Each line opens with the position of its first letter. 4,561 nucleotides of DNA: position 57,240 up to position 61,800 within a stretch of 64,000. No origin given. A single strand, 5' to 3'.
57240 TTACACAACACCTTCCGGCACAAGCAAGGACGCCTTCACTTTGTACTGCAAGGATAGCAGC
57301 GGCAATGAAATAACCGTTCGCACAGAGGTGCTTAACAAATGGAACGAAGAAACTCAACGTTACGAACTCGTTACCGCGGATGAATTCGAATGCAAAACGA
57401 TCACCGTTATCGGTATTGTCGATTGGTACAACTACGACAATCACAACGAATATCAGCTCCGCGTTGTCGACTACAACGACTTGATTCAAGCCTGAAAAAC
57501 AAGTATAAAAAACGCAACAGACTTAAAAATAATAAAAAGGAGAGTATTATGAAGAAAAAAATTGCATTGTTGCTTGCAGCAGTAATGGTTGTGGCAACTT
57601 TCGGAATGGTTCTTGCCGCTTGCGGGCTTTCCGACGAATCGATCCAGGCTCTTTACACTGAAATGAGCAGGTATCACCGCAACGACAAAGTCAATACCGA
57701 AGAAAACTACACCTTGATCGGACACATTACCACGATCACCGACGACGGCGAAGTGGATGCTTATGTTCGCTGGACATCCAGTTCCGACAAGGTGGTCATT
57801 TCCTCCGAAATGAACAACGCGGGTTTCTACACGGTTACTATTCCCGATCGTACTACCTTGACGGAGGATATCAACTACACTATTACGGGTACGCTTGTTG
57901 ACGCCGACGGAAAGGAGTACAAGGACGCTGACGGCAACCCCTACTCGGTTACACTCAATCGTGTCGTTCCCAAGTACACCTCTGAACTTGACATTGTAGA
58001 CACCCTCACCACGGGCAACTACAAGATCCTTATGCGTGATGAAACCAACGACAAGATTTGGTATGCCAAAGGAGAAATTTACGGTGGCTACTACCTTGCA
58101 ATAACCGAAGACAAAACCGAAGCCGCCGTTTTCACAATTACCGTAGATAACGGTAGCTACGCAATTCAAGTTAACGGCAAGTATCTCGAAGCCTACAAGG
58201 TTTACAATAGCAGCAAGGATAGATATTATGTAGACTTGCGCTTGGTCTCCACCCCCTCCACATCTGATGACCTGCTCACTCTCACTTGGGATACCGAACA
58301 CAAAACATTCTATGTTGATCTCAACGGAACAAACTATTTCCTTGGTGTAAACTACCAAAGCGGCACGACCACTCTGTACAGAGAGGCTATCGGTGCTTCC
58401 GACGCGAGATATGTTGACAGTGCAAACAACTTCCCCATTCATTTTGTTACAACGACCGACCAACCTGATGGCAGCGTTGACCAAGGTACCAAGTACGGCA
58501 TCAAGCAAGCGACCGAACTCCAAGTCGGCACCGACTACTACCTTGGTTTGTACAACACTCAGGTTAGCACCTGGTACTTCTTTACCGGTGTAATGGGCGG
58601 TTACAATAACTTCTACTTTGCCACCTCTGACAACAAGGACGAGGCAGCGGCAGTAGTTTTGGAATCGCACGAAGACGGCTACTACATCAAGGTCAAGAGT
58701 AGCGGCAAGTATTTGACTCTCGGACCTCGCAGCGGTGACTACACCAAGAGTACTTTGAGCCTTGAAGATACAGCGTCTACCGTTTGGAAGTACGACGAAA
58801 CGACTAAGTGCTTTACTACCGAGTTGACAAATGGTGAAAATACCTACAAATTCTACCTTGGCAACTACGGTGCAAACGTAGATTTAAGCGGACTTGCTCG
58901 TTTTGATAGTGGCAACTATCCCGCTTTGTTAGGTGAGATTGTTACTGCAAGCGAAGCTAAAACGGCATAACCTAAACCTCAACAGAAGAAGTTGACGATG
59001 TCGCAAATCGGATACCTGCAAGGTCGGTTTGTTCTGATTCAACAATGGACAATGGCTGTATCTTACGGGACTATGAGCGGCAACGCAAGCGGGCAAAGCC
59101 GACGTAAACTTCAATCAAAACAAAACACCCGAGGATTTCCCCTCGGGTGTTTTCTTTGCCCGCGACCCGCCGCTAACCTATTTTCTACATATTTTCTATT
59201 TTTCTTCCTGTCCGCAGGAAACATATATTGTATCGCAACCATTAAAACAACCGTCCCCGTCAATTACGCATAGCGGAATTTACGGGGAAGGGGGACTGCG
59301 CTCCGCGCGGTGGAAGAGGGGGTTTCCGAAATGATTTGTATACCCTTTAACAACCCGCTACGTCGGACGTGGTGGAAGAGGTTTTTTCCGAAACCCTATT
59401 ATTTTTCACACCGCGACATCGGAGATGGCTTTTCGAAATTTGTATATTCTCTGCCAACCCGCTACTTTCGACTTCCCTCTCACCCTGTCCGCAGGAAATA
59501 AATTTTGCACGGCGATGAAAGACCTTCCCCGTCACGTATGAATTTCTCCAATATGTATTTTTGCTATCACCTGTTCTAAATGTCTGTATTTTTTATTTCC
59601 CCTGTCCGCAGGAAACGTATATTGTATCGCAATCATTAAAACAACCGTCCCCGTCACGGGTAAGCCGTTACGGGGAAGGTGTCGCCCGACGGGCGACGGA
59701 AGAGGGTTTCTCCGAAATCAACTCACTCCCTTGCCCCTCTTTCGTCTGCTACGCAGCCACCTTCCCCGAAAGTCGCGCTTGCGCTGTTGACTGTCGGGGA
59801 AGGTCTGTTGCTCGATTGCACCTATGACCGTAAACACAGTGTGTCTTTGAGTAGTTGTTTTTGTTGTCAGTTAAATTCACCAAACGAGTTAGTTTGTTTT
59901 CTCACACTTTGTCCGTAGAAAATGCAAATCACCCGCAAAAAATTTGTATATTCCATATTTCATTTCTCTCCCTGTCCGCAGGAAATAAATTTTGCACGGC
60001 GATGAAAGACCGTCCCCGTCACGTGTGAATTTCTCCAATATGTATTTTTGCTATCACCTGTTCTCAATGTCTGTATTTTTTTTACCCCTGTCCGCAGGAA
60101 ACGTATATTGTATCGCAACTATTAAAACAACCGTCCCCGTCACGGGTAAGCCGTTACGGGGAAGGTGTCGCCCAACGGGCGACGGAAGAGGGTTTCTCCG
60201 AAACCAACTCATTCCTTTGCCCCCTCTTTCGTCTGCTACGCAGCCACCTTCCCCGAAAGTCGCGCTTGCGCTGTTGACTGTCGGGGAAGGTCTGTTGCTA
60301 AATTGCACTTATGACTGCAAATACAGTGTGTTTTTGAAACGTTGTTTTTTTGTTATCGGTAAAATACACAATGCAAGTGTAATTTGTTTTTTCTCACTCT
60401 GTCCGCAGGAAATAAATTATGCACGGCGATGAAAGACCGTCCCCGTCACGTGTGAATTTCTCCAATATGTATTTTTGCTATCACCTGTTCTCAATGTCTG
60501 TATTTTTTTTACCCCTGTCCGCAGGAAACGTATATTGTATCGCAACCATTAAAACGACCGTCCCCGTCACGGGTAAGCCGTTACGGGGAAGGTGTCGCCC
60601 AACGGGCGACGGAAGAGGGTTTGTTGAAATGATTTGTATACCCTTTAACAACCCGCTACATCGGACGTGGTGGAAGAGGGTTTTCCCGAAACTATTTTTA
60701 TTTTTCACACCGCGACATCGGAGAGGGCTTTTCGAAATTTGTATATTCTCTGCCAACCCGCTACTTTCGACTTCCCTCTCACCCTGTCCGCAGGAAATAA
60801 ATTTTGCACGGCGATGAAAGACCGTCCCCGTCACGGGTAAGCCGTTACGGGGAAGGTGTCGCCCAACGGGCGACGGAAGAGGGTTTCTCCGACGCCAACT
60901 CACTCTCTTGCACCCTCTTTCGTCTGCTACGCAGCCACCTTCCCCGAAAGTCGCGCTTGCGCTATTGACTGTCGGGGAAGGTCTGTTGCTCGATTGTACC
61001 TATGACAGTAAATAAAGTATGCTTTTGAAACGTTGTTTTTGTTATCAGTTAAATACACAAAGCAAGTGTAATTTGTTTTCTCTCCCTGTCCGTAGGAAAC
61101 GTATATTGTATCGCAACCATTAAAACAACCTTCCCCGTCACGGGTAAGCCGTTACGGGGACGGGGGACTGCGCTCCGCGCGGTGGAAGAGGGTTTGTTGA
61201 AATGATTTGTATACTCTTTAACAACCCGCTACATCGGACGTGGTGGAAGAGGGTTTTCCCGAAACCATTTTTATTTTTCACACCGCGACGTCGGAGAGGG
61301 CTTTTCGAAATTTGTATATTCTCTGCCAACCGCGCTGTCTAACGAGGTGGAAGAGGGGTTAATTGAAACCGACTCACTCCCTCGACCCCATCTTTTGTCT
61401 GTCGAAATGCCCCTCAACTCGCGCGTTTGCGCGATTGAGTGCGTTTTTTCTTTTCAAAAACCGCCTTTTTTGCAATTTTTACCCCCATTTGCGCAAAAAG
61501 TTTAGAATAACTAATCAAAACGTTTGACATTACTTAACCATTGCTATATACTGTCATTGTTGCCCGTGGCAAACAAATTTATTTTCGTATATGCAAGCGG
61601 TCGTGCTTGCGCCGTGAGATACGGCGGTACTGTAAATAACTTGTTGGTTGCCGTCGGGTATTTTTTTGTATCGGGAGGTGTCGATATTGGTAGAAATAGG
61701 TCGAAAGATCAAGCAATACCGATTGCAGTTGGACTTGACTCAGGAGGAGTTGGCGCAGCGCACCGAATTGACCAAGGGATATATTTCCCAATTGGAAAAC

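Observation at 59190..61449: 2.2-kb ORF-free tandem array of nine modular, hairpin-dense units, each opening with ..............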

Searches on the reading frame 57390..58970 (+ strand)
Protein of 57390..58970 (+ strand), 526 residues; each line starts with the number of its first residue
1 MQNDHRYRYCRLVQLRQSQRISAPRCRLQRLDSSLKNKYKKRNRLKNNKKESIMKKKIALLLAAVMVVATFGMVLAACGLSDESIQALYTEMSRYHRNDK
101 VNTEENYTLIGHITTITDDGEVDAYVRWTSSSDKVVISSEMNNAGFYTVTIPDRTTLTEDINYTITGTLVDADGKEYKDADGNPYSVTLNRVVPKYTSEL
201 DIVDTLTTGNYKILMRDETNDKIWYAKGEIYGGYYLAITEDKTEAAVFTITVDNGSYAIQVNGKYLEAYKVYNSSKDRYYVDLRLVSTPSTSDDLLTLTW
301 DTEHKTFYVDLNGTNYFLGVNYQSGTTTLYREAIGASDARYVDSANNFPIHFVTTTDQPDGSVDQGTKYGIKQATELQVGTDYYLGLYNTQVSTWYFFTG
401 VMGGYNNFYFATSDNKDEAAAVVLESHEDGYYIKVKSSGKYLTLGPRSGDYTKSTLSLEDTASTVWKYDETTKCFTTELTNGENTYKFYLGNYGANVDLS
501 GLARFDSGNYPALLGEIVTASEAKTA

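Call 8: search_protein_families(library=pfam, proteins=[window:57390-58970:+])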
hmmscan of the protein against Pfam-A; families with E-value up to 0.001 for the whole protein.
window:57390-58970:+ (526 aa): 0 families

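Call 39: find_encoding_contigs(protein=window:57390-58970:+, flank=4000, max_places=8)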
Protein window:57390-58970:+ (526 aa): no gene with exactly this product is on record in the collection.

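Call 54: find_homologous_proteins(query=window:57390-58967:+, max_evalue=1e-20)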
Query window:57390-58967:+ (526 aa): 5 proteins with E <= 1e-20 among 8000 candidates.
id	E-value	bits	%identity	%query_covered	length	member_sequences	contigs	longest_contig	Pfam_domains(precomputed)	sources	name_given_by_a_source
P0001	0.0e+0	1049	100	90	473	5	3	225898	-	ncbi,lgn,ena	-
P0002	6.2e-146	505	80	56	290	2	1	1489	-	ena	-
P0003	3.6e-63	232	70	26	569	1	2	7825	-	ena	-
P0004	4.7e-54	202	68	29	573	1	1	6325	-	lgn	-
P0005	2.7e-52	197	70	27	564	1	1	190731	-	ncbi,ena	-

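Call 55: find_encoding_contigs(protein=P0001, flank=4000, max_places=6)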
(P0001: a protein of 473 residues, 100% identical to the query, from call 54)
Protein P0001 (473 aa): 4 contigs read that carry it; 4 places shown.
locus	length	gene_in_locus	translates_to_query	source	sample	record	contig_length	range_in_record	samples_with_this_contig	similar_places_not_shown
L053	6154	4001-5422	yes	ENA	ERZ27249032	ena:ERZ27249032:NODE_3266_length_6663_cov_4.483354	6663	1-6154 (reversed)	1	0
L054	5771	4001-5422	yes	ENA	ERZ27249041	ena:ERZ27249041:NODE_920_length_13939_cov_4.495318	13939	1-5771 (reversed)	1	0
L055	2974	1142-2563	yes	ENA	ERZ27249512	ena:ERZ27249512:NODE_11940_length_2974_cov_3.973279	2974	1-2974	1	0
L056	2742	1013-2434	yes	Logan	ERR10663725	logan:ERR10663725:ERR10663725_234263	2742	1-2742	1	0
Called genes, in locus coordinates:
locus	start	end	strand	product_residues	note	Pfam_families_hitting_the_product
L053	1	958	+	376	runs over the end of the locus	PF00528:BPD_transp_1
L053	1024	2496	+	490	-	PF01547:SBP_bac_1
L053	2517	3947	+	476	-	PF00565:SNase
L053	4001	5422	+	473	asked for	-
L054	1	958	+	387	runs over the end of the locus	PF00528:BPD_transp_1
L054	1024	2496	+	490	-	PF01547:SBP_bac_1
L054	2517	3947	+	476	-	PF00565:SNase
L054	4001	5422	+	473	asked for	-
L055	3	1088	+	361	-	?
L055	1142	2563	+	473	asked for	-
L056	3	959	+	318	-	?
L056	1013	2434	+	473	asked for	-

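Call 56: list_cluster_members(proteins=[P0001, P0005])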
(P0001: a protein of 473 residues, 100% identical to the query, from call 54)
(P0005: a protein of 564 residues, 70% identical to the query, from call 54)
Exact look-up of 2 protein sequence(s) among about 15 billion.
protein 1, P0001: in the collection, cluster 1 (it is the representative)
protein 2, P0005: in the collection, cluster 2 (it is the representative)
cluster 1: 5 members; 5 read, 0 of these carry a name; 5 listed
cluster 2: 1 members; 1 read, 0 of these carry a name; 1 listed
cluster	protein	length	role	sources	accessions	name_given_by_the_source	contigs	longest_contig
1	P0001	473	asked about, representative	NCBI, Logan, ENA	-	-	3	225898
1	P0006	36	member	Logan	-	-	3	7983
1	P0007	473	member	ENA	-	-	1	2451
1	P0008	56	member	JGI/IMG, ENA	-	-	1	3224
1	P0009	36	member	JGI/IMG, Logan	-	-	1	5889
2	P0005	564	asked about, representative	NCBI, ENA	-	-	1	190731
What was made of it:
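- Tried and rejected: Cluster look-up did not identify the source genome (call 56).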

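Call 79: find_encoding_contigs(protein=P0005, flank=7000, max_places=2)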
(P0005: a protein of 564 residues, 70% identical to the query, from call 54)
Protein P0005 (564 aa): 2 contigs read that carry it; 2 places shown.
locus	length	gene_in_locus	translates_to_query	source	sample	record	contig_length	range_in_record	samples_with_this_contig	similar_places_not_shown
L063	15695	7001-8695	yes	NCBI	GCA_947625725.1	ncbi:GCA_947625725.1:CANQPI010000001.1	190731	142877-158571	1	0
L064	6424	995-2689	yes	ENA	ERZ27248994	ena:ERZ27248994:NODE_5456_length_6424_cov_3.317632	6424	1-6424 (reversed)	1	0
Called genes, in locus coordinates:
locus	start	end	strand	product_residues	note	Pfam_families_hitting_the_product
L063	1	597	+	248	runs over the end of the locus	-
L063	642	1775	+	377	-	PF00005:ABC_tran, PF13304:AAA_21 (faint), PF17850:CysA_C_terminal (weak)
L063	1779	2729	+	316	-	PF00528:BPD_transp_1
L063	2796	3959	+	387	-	PF00528:BPD_transp_1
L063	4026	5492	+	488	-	PF01547:SBP_bac_1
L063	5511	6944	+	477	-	PF00565:SNase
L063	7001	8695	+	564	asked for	-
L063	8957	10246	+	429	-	PF10509:GalKase_gal_bdg, PF00288:GHMP_kinases_N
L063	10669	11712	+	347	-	PF02661:Fic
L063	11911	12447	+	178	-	PF12844:HTH_19, PF13560:HTH_31, PF01381:HTH_3, PF13443:HTH_26 (weak), PF07883:Cupin_2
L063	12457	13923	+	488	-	PF00005:ABC_tran, PF08402:TOBE_2 (weak)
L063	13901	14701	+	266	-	PF00528:BPD_transp_1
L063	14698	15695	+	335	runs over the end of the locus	PF00528:BPD_transp_1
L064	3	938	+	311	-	?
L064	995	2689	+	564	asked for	-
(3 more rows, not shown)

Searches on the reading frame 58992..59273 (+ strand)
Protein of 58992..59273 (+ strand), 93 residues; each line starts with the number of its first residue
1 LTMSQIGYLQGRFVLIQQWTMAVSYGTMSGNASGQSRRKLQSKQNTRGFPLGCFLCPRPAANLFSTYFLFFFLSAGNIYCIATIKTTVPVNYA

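Call 72: search_protein_families(library=pfam, proteins=[window:58992-59273:+], max_evalue=0.1)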
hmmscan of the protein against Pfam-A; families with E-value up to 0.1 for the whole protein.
window:58992-59273:+ (93 aa): 0 families

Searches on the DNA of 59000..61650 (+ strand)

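Call 10: search_rna_families(source=window, start=59000, end=61650, threshold=evalue, max_evalue=10, show_alignments=3)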
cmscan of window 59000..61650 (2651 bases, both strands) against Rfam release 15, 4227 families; matches with E-value up to 10: 9.
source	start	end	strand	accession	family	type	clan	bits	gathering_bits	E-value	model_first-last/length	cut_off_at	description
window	59117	59186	-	RF02074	STnc240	Gene; sRNA;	-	22.1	55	4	1-77/77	no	Enterobacterial sRNA STnc240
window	59094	59158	+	RF02074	STnc240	Gene; sRNA;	-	21.8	55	4.8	1-77/77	no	Enterobacterial sRNA STnc240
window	59039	59158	+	RF00514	His_leader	Cis-reg; leader;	-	20.9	49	2.1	1-126/126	no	Histidine operon leader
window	59874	59963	-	RF02029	sraA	Gene; sRNA;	-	20.4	56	6.2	1-95/95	no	sraA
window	59122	59156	-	RF00116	C0465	Gene; sRNA;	-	19.9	40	2.3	40-75/78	no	C0465 RNA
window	61084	61166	-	RF01070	sucA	Cis-reg;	-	18.7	40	3.1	1-83/83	no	SucA RNA motif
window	59345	59453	-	RF03168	c-di-GMP-I-UAU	Cis-reg; riboswitch;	CL00126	18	65.9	1.6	1-81/81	no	c-di-GMP-I-UAU riboswitch aptamer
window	59122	59153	+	RF03568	mir-3204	Gene; miRNA;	-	17.4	90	6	22-54/75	no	mir-3204 microRNA precursor family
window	61240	61286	+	RF02965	CyVA-1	Gene; sRNA;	-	15.4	41.4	9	1-77/77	no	CyVA-1 RNA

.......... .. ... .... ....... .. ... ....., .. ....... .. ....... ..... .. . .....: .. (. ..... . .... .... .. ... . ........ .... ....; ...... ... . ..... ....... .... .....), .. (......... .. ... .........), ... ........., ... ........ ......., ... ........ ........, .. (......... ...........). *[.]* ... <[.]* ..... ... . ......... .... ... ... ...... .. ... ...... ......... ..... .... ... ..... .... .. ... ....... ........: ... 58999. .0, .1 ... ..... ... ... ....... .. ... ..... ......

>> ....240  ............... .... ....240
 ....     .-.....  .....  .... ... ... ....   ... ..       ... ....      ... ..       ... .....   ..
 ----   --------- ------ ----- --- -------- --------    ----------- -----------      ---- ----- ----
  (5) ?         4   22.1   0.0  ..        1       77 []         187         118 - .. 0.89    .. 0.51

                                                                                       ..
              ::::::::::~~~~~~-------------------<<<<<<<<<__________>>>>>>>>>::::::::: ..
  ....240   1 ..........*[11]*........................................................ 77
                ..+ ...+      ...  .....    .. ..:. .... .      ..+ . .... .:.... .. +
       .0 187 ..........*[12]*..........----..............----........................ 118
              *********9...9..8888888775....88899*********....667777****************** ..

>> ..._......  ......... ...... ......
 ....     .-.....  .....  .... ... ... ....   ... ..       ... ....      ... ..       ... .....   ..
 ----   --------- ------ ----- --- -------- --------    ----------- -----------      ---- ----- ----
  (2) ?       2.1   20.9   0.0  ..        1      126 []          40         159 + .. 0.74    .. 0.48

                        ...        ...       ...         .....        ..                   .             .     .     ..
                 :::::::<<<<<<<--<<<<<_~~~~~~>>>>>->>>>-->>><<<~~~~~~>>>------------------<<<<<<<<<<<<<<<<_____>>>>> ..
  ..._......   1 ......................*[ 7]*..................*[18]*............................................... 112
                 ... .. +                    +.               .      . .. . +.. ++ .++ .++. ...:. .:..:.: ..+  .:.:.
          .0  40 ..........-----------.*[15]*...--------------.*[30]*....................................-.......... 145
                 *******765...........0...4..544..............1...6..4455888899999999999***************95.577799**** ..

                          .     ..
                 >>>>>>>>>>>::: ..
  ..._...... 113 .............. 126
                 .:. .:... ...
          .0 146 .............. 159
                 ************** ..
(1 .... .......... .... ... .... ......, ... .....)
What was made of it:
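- On Any Rfam 15 RNA family: Only noise with E>=1.6 appeared in 59000-61650 (call 10).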

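Call 42: search_dna_similar(query=window:59600-60400:+, collection=plasmids, mode=distant, max_evalue=0.001)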
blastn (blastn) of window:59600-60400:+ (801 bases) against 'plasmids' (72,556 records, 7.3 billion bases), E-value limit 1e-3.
No match.

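Call 43: search_dna_similar(query=window:59600-60400:+, collection=phages, mode=distant, max_evalue=0.001)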
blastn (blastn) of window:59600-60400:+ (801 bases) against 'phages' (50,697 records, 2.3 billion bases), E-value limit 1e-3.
No match.

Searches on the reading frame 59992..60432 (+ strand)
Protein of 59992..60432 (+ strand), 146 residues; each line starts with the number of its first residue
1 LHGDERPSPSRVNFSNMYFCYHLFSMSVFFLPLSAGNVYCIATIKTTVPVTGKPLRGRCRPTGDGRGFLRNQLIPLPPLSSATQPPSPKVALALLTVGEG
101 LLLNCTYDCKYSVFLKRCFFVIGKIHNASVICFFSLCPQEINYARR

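Call 72: search_protein_families(library=pfam, proteins=[window:59992-60432:+], max_evalue=0.1)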
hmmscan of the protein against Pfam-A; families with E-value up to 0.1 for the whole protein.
window:59992-60432:+ (146 aa): 0 families

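Call 73: find_homologous_proteins(query=window:59992-60429:+, max_evalue=0.001)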
Query window:59992-60429:+ (146 aa): 1 proteins with E <= 0.001 among 67 candidates.
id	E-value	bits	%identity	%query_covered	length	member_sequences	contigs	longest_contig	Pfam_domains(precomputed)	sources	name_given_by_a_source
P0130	1.0e-21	95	76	40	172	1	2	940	-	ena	-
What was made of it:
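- Checked: They have no Pfam match (call 72), are not kept in paralogous units, and have one spurious homologue among 5.8 billion proteins (call 73).
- Tried and rejected: None was found (calls 72, 73).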

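Call 74: find_encoding_contigs(protein=P0130, flank=3000, max_places=4)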
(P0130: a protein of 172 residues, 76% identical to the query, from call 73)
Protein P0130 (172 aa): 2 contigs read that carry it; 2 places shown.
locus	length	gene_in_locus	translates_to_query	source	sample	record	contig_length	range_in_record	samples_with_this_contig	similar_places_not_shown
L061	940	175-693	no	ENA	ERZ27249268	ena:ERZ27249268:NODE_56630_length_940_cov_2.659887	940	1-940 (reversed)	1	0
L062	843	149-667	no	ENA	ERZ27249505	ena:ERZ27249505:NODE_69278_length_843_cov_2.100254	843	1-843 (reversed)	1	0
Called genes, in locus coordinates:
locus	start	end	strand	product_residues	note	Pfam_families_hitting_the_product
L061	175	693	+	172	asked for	-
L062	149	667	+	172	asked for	-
